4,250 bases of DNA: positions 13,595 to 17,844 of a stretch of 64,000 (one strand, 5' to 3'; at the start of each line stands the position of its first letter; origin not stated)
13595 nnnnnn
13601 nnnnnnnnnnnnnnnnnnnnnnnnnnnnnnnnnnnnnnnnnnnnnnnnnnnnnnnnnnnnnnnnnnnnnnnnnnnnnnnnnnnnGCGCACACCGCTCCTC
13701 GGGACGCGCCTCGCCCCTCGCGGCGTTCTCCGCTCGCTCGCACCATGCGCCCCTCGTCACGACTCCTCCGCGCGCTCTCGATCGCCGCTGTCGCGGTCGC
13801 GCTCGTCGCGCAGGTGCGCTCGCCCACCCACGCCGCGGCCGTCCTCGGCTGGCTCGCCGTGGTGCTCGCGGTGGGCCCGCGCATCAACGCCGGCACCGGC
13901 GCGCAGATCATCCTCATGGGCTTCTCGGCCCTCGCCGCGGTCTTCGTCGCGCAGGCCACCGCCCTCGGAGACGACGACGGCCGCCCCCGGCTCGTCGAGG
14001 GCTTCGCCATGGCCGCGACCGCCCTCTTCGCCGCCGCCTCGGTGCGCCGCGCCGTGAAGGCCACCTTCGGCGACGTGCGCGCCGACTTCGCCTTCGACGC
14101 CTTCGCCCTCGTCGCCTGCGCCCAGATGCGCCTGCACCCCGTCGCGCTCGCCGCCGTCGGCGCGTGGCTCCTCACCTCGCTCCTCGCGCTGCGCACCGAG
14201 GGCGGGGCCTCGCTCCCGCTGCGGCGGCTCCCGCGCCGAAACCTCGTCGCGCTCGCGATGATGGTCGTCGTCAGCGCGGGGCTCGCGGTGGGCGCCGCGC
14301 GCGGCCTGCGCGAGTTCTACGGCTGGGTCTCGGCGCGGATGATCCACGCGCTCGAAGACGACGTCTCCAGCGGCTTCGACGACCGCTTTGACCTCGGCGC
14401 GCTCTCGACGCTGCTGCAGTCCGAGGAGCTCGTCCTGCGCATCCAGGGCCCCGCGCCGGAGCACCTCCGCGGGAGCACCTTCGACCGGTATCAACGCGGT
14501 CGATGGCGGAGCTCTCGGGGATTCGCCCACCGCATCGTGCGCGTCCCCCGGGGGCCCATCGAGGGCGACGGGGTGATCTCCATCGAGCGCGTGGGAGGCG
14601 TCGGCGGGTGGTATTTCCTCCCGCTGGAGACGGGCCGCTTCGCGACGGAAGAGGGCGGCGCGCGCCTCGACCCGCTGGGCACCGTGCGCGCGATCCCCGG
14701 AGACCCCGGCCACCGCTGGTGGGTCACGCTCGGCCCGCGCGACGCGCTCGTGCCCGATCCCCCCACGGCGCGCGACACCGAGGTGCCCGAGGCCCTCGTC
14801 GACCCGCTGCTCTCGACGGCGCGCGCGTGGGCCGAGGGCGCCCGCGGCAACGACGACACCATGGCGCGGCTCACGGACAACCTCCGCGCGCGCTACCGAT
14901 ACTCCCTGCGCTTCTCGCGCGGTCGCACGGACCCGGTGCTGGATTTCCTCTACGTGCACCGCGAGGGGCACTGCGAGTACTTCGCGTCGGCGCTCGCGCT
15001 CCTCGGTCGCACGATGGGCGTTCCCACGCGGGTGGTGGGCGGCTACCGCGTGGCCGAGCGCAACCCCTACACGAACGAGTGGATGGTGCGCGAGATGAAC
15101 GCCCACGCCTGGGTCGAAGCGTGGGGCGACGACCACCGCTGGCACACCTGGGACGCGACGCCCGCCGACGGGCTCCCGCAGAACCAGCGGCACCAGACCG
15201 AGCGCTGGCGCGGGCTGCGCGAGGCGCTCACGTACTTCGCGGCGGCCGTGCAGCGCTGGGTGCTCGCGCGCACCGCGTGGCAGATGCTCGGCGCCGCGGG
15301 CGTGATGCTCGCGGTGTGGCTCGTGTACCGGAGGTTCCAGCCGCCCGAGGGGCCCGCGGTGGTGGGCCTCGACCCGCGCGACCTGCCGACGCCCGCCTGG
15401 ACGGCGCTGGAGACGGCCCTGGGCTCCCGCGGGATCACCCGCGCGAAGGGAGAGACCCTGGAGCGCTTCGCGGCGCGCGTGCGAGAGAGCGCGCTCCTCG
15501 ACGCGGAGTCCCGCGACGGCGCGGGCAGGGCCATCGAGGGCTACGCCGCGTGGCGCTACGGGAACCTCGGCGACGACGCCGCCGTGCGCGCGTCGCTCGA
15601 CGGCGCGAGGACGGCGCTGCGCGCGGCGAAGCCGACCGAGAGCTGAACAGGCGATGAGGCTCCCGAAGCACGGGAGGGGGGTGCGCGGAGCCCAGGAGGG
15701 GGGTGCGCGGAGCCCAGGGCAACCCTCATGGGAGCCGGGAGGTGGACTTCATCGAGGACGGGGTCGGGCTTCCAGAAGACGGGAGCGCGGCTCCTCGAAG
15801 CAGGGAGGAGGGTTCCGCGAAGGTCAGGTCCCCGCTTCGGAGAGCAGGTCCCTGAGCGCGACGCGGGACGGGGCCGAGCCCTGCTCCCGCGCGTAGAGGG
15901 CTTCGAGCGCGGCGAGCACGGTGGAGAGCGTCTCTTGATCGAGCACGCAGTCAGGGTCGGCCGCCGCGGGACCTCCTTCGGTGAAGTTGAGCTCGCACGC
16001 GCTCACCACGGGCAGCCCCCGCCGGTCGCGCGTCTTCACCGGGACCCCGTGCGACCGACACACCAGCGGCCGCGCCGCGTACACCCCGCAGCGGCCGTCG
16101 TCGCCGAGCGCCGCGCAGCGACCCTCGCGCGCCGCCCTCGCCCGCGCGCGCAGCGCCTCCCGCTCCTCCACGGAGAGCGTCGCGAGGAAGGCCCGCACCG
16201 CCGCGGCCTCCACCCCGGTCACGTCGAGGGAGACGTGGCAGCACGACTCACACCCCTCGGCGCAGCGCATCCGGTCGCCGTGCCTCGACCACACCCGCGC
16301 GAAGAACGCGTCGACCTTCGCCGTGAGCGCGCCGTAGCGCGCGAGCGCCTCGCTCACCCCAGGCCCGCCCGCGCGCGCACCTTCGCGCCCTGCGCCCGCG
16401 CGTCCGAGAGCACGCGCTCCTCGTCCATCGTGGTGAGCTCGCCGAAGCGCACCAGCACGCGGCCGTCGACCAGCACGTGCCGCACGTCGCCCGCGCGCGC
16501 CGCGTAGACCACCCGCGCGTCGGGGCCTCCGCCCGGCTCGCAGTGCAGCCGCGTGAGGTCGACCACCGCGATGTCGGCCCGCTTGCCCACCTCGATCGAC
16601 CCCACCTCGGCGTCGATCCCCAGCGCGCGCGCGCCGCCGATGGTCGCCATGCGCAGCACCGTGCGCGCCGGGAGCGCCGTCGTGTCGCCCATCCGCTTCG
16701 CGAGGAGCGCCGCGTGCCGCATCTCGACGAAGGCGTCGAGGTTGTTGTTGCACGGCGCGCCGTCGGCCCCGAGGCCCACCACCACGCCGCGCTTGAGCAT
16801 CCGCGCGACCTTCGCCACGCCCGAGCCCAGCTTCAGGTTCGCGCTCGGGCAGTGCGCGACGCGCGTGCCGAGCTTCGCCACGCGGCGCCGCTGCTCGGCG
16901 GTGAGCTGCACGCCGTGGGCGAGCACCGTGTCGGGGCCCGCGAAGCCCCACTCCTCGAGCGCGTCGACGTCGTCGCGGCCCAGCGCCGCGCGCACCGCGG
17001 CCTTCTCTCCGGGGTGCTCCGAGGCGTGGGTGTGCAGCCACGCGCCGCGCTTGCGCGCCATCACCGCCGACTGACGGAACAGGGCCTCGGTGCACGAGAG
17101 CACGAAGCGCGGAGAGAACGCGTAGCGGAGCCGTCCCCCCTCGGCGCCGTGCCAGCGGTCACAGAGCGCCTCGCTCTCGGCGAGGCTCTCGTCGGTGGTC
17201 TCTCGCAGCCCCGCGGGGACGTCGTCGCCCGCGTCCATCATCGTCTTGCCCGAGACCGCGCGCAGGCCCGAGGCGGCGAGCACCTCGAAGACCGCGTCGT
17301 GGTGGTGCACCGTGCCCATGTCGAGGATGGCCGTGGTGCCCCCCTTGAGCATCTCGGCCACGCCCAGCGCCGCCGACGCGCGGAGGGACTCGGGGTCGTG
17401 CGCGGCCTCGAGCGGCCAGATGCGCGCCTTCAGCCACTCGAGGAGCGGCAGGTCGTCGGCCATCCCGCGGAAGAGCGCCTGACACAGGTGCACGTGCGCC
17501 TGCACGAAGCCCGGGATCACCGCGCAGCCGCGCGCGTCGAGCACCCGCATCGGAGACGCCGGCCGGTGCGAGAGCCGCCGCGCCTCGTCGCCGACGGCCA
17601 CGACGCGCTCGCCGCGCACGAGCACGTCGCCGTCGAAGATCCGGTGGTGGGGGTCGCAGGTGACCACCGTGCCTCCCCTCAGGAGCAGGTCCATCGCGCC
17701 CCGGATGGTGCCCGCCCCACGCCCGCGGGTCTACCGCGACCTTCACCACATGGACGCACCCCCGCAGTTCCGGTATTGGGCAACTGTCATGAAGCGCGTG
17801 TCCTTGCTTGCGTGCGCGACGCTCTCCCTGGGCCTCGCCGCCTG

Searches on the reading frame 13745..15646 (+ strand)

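Call 43: search_protein_families(library=pfam, proteins=[window:13745-15646:+], max_evalue=0.001)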
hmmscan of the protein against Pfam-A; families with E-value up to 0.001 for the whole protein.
window:13745-15646:+ (633 aa): 3 families
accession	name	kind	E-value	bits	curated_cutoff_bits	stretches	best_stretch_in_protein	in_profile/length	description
PF01841.26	Transglut_core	-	1e-18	68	23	1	362-470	7-107/108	Transglutaminase-like superfamily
PF11992.13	TgpA_N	-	7.9e-10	38.7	30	1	13-270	3-269/333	TgpA N-terminal domain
PF13559.11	DUF4129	-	5.6e-05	23.6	24.8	1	551-616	1-62/69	Domain of unknown function (DUF4129)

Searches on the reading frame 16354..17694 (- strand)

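Call 43: search_protein_families(library=pfam, proteins=[window:16354-17694:-], max_evalue=0.001)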
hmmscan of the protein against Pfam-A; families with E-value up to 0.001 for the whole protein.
window:16354-17694:- (446 aa): 2 families
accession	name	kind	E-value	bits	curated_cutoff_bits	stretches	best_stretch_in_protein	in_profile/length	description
PF01979.26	Amidohydro_1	-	8e-72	242.8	25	1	59-413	2-344/345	Amidohydrolase family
PF07969.17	Amidohydro_3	-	4.6e-26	92.7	29.7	2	98-414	151-471/472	Amidohydrolase family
